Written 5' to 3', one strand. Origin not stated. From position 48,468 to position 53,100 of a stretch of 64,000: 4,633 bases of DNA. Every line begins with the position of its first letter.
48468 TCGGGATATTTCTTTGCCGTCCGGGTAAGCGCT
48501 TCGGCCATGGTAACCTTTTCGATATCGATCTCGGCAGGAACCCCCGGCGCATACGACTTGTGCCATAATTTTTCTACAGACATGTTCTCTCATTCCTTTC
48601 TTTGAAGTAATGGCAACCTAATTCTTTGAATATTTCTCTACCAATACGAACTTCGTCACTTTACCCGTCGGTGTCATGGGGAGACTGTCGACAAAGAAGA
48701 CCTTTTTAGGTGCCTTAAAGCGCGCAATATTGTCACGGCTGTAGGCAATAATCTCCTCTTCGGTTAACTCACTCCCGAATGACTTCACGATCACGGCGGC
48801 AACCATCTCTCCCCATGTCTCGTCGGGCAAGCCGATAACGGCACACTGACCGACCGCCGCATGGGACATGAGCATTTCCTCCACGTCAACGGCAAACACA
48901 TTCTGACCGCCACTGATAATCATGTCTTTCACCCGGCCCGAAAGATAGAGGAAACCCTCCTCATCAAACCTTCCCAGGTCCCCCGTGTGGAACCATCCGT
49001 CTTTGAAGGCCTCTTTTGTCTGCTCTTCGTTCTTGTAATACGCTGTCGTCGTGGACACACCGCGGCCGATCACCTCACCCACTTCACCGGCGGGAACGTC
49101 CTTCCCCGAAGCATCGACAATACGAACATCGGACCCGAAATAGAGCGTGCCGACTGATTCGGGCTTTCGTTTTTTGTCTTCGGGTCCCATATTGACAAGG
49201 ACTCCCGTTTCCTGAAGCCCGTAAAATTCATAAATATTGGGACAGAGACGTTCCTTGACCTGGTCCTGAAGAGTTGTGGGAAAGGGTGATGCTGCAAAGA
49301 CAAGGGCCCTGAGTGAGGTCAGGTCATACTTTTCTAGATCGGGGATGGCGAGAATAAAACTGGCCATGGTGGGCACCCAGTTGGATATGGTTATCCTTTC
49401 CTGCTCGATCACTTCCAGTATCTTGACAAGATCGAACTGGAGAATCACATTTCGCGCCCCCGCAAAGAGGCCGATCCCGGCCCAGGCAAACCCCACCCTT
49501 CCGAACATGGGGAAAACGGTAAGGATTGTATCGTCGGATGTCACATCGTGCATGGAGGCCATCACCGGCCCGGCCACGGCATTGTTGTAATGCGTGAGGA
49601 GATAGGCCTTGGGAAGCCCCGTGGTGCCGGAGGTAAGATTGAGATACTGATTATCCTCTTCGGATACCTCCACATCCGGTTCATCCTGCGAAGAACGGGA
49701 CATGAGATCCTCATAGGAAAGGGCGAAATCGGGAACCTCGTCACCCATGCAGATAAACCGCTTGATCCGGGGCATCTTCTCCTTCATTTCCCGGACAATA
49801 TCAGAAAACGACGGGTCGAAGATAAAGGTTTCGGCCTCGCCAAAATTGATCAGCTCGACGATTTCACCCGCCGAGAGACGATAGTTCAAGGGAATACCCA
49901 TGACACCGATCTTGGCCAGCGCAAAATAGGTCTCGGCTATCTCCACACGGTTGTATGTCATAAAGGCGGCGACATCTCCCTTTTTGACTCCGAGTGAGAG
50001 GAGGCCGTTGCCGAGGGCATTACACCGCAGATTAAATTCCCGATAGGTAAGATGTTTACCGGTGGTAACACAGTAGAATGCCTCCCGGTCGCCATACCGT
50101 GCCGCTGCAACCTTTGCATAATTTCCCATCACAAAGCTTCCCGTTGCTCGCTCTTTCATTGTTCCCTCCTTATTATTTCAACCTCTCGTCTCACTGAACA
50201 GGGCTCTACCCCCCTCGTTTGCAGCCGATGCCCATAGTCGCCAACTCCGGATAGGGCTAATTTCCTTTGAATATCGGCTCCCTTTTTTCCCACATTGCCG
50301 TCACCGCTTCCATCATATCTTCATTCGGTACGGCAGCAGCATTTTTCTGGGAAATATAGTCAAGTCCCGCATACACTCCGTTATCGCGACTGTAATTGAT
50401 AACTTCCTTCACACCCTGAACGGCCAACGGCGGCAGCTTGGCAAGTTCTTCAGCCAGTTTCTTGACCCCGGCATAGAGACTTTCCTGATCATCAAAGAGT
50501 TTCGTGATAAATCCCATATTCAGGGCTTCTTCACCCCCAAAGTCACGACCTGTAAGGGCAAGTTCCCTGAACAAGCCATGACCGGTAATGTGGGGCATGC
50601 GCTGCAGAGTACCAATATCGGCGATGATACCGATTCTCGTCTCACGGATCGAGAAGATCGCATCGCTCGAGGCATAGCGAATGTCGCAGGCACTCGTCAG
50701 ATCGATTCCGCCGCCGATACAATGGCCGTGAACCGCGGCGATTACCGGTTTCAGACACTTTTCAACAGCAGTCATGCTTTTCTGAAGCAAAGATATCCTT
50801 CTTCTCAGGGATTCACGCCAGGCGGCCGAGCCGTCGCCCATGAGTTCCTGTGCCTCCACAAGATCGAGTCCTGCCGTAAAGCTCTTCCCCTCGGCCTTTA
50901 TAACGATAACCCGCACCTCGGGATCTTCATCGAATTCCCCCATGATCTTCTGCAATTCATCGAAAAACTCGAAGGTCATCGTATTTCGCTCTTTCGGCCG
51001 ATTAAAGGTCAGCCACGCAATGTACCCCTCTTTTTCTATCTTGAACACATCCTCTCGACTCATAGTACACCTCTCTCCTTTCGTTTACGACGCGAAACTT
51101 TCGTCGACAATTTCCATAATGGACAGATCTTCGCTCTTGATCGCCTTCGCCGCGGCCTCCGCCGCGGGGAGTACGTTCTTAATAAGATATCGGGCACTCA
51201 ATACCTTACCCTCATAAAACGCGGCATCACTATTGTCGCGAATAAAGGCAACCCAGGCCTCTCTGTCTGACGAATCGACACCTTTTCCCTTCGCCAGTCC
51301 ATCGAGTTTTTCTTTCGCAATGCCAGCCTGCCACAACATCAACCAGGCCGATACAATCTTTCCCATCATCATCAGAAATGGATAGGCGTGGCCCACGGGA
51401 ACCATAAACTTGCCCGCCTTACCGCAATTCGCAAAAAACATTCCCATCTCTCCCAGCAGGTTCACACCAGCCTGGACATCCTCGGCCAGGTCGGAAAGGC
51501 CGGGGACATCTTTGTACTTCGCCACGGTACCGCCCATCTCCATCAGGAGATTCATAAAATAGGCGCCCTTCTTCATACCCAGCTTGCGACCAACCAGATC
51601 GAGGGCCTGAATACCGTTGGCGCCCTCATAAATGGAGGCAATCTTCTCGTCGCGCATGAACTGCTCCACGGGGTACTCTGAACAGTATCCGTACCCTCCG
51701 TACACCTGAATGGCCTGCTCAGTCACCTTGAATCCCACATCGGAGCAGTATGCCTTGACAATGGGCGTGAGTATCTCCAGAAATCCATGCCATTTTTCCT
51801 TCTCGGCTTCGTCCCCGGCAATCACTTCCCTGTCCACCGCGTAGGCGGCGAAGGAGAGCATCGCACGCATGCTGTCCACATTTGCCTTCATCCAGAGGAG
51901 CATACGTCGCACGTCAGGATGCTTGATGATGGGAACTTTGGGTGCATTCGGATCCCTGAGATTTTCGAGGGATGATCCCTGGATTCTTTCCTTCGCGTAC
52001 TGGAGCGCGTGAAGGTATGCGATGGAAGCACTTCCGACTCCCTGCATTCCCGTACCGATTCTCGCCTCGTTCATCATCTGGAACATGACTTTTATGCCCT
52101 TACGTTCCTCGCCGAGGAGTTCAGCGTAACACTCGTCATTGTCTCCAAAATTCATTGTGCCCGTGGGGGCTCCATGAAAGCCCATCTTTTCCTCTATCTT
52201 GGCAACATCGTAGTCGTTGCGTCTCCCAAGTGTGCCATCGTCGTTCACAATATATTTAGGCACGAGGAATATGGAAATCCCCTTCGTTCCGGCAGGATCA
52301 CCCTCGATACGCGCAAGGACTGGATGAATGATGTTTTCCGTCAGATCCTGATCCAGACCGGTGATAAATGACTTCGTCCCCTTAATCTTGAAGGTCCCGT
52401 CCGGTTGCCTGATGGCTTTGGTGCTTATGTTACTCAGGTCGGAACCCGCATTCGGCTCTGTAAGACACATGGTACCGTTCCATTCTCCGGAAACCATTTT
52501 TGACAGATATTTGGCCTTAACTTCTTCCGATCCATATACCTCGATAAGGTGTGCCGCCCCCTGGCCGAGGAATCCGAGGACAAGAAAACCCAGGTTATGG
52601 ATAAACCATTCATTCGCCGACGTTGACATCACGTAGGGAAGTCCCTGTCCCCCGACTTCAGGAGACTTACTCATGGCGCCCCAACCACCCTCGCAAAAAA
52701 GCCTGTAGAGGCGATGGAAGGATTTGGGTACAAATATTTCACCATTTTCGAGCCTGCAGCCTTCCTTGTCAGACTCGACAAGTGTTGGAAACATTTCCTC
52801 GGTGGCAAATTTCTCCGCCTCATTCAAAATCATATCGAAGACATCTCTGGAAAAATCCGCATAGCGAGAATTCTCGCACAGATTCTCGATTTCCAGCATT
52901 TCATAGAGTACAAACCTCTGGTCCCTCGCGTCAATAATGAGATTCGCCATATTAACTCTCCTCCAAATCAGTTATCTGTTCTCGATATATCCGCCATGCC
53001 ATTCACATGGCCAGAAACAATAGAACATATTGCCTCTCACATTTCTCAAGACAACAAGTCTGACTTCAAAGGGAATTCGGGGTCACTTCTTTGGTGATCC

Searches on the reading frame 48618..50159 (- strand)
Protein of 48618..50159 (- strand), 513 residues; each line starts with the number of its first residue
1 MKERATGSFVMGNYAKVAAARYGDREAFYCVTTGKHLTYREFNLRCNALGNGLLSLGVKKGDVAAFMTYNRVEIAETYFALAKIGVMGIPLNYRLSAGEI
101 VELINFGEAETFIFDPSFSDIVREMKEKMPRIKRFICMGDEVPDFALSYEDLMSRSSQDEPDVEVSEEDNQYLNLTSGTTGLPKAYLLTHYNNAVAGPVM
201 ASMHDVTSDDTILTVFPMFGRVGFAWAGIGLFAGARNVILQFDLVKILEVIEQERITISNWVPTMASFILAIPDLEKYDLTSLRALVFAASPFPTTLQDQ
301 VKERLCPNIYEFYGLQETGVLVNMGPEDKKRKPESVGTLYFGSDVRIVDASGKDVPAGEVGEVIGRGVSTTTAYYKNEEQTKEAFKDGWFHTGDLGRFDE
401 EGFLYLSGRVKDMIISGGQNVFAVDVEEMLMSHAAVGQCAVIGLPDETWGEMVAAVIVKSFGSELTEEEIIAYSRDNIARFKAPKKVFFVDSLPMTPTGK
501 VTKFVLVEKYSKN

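Call 8: search_protein_families(library=pfam, proteins=[window:48618-50159:-], max_evalue=0.0001)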
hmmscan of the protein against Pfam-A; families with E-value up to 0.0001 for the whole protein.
window:48618-50159:- (513 aa): 2 families
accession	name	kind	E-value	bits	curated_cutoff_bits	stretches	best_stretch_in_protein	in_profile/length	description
PF00501.34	AMP-binding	-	8e-71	239.3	29.9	1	18-375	4-384/384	AMP-binding enzyme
PF13193.12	AMP-binding_C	-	2.4e-21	76.9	24.5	1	426-500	2-76/76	AMP-binding enzyme C-terminal domain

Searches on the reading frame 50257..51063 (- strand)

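Call 10: search_protein_families(library=pfam, proteins=[window:50257-51063:-], max_evalue=0.0001)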
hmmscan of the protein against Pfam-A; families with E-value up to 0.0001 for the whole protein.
window:50257-51063:- (268 aa): 2 families
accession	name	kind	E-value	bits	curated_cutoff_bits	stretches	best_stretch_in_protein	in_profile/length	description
PF00378.25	ECH_1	-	3.8e-49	167.7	27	1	11-267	2-250/251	Enoyl-CoA hydratase/isomerase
PF16113.10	ECH_2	-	1e-30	107.8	27.2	1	16-223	2-200/335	Enoyl-CoA hydratase/isomerase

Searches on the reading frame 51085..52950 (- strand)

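Call 10: search_protein_families(library=pfam, proteins=[window:51085-52950:-], max_evalue=0.0001)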
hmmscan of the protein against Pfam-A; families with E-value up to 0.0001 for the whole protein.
window:51085-52950:- (621 aa): 6 families
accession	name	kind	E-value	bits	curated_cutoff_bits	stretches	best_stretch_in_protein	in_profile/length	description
PF00441.29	Acyl-CoA_dh_1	-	4.7e-26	92.2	22.4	1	284-452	2-145/150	Acyl-CoA dehydrogenase, C-terminal domain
PF12806.12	Acyl-CoA_dh_C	-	7.9e-24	84.6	30.3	1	470-614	3-123/124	Acetyl-CoA dehydrogenase C-terminal like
PF02770.24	Acyl-CoA_dh_M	-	1.2e-13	51.5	33.3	1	161-269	2-95/97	Acyl-CoA dehydrogenase, middle domain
PF02771.21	Acyl-CoA_dh_N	-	2.6e-10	41.1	22.9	1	39-156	5-113/113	Acyl-CoA dehydrogenase, N-terminal domain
PF22924.1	ACOX_C_alpha1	-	1.5e-07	31.8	27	1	293-447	4-159/169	Acyl-CoA oxidase, C-alpha1 domain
PF08028.16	Acyl-CoA_dh_2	-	2.9e-06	28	22.7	1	299-445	2-133/134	Acyl-CoA dehydrogenase, C-terminal domain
